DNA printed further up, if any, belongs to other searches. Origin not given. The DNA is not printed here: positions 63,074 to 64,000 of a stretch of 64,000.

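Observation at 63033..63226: Leader ORF with four consecutive Cys codons plus terminator and antiterminator upstream of serine acetyltransferase: candidate cysteine-sensing attenuator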

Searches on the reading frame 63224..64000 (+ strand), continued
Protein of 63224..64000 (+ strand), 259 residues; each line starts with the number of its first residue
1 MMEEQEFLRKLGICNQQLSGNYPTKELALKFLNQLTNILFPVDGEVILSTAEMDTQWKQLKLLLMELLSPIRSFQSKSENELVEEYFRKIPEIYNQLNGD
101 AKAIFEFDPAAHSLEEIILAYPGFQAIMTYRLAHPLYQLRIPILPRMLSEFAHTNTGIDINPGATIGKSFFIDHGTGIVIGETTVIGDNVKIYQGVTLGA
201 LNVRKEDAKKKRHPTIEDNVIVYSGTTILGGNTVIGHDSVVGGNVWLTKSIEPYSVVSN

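Call 52: search_protein_families(library=ncbifam, proteins=[P0001, L161:6917-7825:+, L165:1067-1786:+, L165:3097-3465:+], max_evalue=0.00001)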
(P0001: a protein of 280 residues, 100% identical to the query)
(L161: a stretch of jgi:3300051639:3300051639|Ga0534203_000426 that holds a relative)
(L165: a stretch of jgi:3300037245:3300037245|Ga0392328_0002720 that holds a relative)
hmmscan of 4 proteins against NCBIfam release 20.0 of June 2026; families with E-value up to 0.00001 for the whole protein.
P0001 (280 aa): 9 families
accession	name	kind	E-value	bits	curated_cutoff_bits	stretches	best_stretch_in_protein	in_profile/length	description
TIGR01172.1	cysE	equivalog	5.9e-49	166.2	210.65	1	99-257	3-156/162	serine O-acetyltransferase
NF041874.1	EPS_EpsC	equivalog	3.9e-48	163.3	150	1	99-257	3-156/168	serine O-acetyltransferase EpsC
NF008349.0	PRK11132.1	equivalog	1.9e-31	109.2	397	1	80-258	64-237/273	serine O-acetyltransferase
NF007564.0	PRK10191.1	equivalog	1.2e-10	41.1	196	1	143-258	46-153/162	colanic acid biosynthesis acetyltransferase WcaB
TIGR04016.1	WcaB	equivalog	2.1e-10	40.4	194.65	1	141-259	28-138/146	colanic acid biosynthesis acetyltransferase WcaB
TIGR03532.1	DapD_Ac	equivalog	1.8e-07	31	231.75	1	156-260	109-206/231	2,3,4,5-tetrahydropyridine-2,6-dicarboxylate N-acetyltransferase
NF008808.1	PRK11830.1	equivalog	6.3e-07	29.1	204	1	160-259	98-190/243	2,3,4,5-tetrahydropyridine-2,6-dicarboxylate N-succinyltransferase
NF002060.0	PRK00892.1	subfamily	2.2e-06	27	207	0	145-228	101-182/345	UDP-3-O-(3-hydroxymyristoyl)glucosamine N-acyltransferase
NF007076.0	PRK09527.1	equivalog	8.6e-06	25.3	347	0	165-266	77-183/203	galactoside O-acetyltransferase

L161:6917-7825:+ (302 aa): 31 families (the best 25 are shown)
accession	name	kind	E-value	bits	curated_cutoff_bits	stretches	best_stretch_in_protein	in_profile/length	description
TIGR01139.1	cysK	equivalog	1.2e-118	395.7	350.95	1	7-299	2-296/298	cysteine synthase A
TIGR01136.1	cysKM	subfamily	2.4e-114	381.7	344.15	1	7-299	2-297/299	cysteine synthase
NF007989.0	PRK10717.1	equivalog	7.3e-81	271.8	387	1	3-297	5-314/334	cysteine synthase A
TIGR01137.1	cysta_beta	equivalog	1.6e-77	261.1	510.25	1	4-297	3-307/457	cystathionine beta-synthase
TIGR01138.1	cysM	equivalog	2.4e-74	250.5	394.2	1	6-298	2-287/290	cysteine synthase B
NF008735.0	PRK11761.1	equivalog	1.1e-73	248.1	413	1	2-298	2-291/296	cysteine synthase CysM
TIGR03945.1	PLP_SbnA_fam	equivalog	1.4e-67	227.9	349.95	1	6-297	1-296/304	2,3-diaminopropionate biosynthesis protein SbnA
NF053679.1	CysteaSynCapA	equivalog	1.7e-54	184.8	600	1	3-297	7-316/329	cysteate synthase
NF052478.1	CystDsulMYC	equivalog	1.2e-15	57.7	600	1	26-296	38-321/354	L-cysteine desulfhydrase Cds1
NF004996.0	PRK06381.1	equivalog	2e-14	53.3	266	1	18-185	24-185/319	threonine synthase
TIGR01124.1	ilvA_2Cterm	equivalog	5.7e-14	51.6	411.3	1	18-207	26-207/499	threonine ammonia-lyase, biosynthetic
TIGR01127.1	ilvA_1Cterm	equivalog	9.6e-14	51.1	378.75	1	24-206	14-188/380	threonine ammonia-lyase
NF005292.0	PRK06815.1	equivalog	1.5e-13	50.5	371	1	23-274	34-290/320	threonine/serine dehydratase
NF006094.0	PRK08246.1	subfamily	8.1e-13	48.4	331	1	6-206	17-205/310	serine/threonine dehydratase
NF006674.0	PRK09224.1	subfamily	1.1e-12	47.5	577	1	18-207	34-215/508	threonine ammonia-lyase IlvA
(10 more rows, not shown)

L165:1067-1786:+ (239 aa): 22 families
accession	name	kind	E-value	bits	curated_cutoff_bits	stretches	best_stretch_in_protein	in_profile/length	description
NF011696.0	PRK15116.1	equivalog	3.1e-43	148.4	304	1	10-181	16-187/268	tRNA cyclic N6-threonylcarbamoyladenosine(37) synthase TcdA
NF006395.0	PRK08644.1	equivalog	4.9e-29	101.5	159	1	16-166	22-172/215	sulfur carrier protein ThiS adenylyltransferase ThiF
NF006077.0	PRK08223.1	equivalog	2.5e-25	89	266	1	9-127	13-130/296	hypothetical protein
TIGR02356.1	adenyl_thiF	equivalog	3.1e-25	88.8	275.25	1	14-134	11-130/203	thiazole biosynthesis adenylyltransferase ThiF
NF004281.0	PRK05690.1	subfamily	3.8e-25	88.6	266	1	15-160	23-164/250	molybdopterin-synthase adenylyltransferase MoeB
NF006444.0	PRK08762.1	equivalog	3.7e-23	81.8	449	1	14-145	137-267/387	molybdopterin-synthase adenylyltransferase MoeB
TIGR02355.1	moeB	equivalog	7.9e-23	81.1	376.55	1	19-154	19-151/240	molybdopterin-synthase adenylyltransferase MoeB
TIGR02354.1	thiF_fam2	equivalog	8.6e-23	81.3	152.2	1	19-167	16-164/200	thiamine biosynthesis protein ThiF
NF047750.1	SAMPActivE1UbaA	equivalog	2.8e-21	76.1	450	1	14-169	22-174/270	SAMP-activating enzyme E1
NF004111.0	PRK05600.1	equivalog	4.3e-20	72.2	437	1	15-133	32-148/371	ThiF family adenylyltransferase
NF005646.0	PRK07411.1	equivalog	1.2e-19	70.7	633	1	14-133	28-145/390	molybdopterin-synthase adenylyltransferase MoeB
NF005902.0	PRK07878.1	equivalog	6.1e-19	68.2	647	1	15-129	33-146/392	adenylyltransferase/sulfurtransferase MoeZ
NF009123.0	PRK12475.1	subfamily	1.6e-17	63.8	510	1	14-137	14-138/338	MoeB/ThiF family adenylyltransferase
NF006204.0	PRK08328.1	equivalog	7.9e-17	61.6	339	1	10-146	13-149/231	hypothetical protein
TIGR01408.1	Ube1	subfamily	6.4e-15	54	750.05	1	7-106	7-106/1008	ubiquitin-activating enzyme E1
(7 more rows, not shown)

L165:3097-3465:+ (122 aa): 0 families

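Call 66: find_encoding_contigs(protein=P0042, flank=1500, max_places=2)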
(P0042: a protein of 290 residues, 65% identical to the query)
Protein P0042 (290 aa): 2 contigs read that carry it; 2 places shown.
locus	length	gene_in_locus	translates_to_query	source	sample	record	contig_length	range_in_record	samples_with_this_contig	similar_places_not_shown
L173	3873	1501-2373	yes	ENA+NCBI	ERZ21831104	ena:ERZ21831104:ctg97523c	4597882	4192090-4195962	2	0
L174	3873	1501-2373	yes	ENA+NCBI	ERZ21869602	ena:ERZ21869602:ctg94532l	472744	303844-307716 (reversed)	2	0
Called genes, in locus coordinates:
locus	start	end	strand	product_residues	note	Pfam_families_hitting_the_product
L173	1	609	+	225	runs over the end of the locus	PF01026:TatD_DNase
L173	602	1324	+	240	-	PF00899:ThiF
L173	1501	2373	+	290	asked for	PF25087:GMPPB_C (faint), PF00132:Hexapep (faint)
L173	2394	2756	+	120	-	PF13788:DUF4180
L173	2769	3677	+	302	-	PF00291:PALP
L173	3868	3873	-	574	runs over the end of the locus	PF00749:tRNA-synt_1c, PF03950:tRNA-synt_1c_C, PF20974:tRNA-synt_1c_C2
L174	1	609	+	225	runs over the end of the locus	PF01026:TatD_DNase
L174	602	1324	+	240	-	PF00899:ThiF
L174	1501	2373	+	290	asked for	PF25087:GMPPB_C (faint), PF00132:Hexapep (faint)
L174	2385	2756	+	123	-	PF13788:DUF4180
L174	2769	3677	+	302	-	PF00291:PALP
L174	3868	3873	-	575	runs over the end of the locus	PF00749:tRNA-synt_1c, PF03950:tRNA-synt_1c_C, PF20974:tRNA-synt_1c_C2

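Call 77: search_protein_families(library=ncbifam, proteins=[L011:616-1530:-, L011:1631-2041:-, L031:1-285:-, L039:3937-4932:+, L039:4934-5764:+], max_evalue=1e-8)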
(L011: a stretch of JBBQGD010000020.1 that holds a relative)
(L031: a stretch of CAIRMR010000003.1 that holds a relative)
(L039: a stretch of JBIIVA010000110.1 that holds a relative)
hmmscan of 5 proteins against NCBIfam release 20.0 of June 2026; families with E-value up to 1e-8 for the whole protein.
L011:616-1530:- (304 aa): 31 families (the best 25 are shown)
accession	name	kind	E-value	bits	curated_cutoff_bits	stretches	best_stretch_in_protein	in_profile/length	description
TIGR01139.1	cysK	equivalog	7.7e-121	402.9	350.95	1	7-300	2-296/298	cysteine synthase A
TIGR01136.1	cysKM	subfamily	1.8e-117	392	344.15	1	7-300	2-297/299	cysteine synthase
NF007989.0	PRK10717.1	equivalog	1.7e-81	273.9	387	1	3-298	5-314/334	cysteine synthase A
TIGR01137.1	cysta_beta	equivalog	5.3e-79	266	510.25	1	4-298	3-307/457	cystathionine beta-synthase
TIGR01138.1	cysM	equivalog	9.9e-77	258.3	394.2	1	6-299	2-287/290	cysteine synthase B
NF008735.0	PRK11761.1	equivalog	1.4e-76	257.6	413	1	2-300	2-292/296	cysteine synthase CysM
TIGR03945.1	PLP_SbnA_fam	equivalog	1.3e-71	241.2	349.95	1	6-298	1-296/304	2,3-diaminopropionate biosynthesis protein SbnA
NF053679.1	CysteaSynCapA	equivalog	7.1e-57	192.6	600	1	3-298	7-316/329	cysteate synthase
NF006094.0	PRK08246.1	subfamily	4.4e-20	72.3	331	1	4-210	15-208/310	serine/threonine dehydratase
TIGR01127.1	ilvA_1Cterm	equivalog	1.7e-19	70.1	378.75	1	26-208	15-189/380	threonine ammonia-lyase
TIGR01124.1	ilvA_2Cterm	equivalog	1.2e-18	67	411.3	1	8-208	13-207/499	threonine ammonia-lyase, biosynthetic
NF005292.0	PRK06815.1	equivalog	2.2e-18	66.4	371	1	8-208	17-210/320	threonine/serine dehydratase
NF052478.1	CystDsulMYC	equivalog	1.7e-16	60.5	600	1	27-297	38-321/354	L-cysteine desulfhydrase Cds1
NF006674.0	PRK09224.1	subfamily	3.6e-16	59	577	1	25-208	39-215/508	threonine ammonia-lyase IlvA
NF005600.0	PRK07334.1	equivalog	6.5e-16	57.9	496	1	4-208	20-217/408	threonine ammonia-lyase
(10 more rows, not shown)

L011:1631-2041:- (136 aa): 0 families

L031:1-285:- (95 aa): 25 families
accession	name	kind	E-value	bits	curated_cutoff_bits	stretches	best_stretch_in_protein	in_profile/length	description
NF006096.0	PRK08248.1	equivalog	4.1e-43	147.6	726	1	2-94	3-95/431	homocysteine synthase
NF005872.0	PRK07812.1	equivalog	9e-42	143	703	1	4-94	13-103/439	bifunctional o-acetylhomoserine/o-acetylserine sulfhydrylase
TIGR01326.1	OAH_OAS_sulfhy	subfamily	1.1e-41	143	495.1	1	7-95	1-89/418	O-acetylhomoserine aminocarboxypropyltransferase/cysteine synthase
NF004650.0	PRK05994.1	equivalog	2e-39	135.6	667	1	1-95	1-95/427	O-acetylhomoserine aminocarboxypropyltransferase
NF004757.0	PRK06084.1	equivalog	2e-33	115.9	790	1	7-93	2-88/425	bifunctional O-acetylhomoserine aminocarboxypropyltransferase/cysteine synthase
NF006004.0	PRK08134.1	equivalog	1.5e-32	112.8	636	1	4-94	5-95/433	O-acetylhomoserine aminocarboxypropyltransferase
NF004125.0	PRK05613.1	equivalog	7.3e-32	110.4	765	1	5-94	11-100/437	O-acetylhomoserine/O-acetylserine sulfhydrylase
TIGR01328.1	met_gam_lyase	equivalog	6.5e-23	81.2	549.7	1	6-90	2-86/391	methionine gamma-lyase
NF004876.0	PRK06234.1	subfamily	6.9e-23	81.3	666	1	4-90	5-91/400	methionine gamma-lyase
NF005263.0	PRK06767.1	equivalog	4.1e-22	78.7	617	1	4-90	2-88/392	methionine gamma-lyase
NF006003.0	PRK08133.1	equivalog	5.1e-22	78.1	522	1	3-90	7-93/396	O-succinylhomoserine sulfhydrylase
NF005695.0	PRK07503.1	equivalog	5.4e-21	74.7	666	1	3-90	5-92/403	methionine gamma-lyase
TIGR01325.1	O_suc_HS_sulf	equivalog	3.9e-19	68.5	510.05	1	10-94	2-85/380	O-succinylhomoserine sulfhydrylase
NF005215.0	PRK06702.1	equivalog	2e-17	63.2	709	1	19-94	17-92/432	bifunctional O-acetylhomoserine aminocarboxypropyltransferase/cysteine synthase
NF005871.0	PRK07811.1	equivalog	1e-14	53.9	513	1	4-93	9-91/389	cystathionine gamma-synthase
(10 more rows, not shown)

L039:3937-4932:+ (331 aa): 1 family
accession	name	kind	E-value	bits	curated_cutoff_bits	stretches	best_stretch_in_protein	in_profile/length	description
TIGR00669.1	asnA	equivalog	1e-132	442.5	292.8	1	6-316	8-319/330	aspartate--ammonia ligase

L039:4934-5764:+ (276 aa): 3 families
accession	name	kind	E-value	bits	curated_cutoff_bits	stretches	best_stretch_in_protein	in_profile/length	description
NF008865.0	PRK11898.1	equivalog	1.3e-53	182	219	1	5-273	3-280/284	prephenate dehydratase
NF008866.0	PRK11899.1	equivalog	2.6e-49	168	359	1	3-273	5-277/283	prephenate dehydratase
NF007910.0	PRK10622.1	equivalog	8.5e-39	133.5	577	1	5-275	105-381/386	bifunctional chorismate mutase/prephenate dehydratase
